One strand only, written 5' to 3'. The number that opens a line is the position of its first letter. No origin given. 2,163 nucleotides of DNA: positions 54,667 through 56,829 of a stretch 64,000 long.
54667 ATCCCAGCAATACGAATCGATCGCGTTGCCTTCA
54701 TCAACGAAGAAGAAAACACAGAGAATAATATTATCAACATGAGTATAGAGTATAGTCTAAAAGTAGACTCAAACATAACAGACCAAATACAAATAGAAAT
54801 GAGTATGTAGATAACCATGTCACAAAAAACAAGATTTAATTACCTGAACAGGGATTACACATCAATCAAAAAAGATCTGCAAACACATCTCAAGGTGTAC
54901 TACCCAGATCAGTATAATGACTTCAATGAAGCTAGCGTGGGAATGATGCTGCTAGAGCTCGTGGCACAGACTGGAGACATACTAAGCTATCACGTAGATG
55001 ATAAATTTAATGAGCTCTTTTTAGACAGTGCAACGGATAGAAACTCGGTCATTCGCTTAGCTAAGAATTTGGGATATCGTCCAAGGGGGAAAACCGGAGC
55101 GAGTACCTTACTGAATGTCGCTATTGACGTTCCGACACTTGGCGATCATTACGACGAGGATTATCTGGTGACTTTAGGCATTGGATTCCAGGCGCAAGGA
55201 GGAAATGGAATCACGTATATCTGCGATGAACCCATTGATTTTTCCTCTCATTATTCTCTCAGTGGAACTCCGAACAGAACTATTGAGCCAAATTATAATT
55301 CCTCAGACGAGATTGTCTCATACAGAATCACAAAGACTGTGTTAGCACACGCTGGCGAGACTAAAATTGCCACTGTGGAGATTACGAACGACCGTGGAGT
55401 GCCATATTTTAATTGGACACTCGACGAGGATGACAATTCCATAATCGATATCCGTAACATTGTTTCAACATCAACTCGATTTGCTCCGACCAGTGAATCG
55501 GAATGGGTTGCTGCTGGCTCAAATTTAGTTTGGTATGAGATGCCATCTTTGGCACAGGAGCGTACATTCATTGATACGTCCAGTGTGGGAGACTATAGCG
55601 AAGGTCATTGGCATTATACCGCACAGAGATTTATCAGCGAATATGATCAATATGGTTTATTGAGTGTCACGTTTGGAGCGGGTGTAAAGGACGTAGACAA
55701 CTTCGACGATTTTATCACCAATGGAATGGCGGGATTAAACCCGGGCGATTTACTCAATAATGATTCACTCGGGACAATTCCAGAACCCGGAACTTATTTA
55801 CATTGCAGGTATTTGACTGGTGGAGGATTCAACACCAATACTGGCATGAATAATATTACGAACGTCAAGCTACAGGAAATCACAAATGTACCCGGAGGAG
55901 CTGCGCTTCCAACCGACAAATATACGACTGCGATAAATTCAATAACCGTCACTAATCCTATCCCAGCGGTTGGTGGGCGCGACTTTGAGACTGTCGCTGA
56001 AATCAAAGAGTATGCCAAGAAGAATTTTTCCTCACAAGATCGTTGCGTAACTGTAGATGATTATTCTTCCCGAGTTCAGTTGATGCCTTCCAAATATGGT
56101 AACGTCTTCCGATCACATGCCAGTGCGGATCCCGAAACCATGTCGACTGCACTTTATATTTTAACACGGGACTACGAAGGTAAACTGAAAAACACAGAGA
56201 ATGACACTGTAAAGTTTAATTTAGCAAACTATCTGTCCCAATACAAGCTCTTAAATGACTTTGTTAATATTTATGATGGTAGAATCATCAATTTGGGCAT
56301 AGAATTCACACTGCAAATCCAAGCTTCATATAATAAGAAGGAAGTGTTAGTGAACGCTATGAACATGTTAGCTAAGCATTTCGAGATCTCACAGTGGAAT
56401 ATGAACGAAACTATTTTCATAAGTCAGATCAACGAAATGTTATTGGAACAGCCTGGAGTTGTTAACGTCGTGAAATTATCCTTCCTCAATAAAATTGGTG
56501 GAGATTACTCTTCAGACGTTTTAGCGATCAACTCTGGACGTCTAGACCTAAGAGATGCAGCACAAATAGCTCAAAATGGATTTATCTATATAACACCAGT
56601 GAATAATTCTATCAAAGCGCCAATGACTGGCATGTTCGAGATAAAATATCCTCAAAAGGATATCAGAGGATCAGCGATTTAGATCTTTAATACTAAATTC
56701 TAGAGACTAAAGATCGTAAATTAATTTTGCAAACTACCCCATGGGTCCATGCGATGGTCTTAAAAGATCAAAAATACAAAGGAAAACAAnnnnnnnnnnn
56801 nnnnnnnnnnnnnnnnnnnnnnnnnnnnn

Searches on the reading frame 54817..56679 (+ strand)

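Call 86: search_protein_families(library=pfam, proteins=[window:54817-56679:+], max_evalue=0.001)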
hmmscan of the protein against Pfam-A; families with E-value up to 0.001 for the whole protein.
window:54817-56679:+ (621 aa): 1 family
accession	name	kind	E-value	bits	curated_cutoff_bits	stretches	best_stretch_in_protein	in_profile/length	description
PF04865.19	Baseplate_J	-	0.00047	20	21.1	0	355-540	77-254/255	Baseplate J-like protein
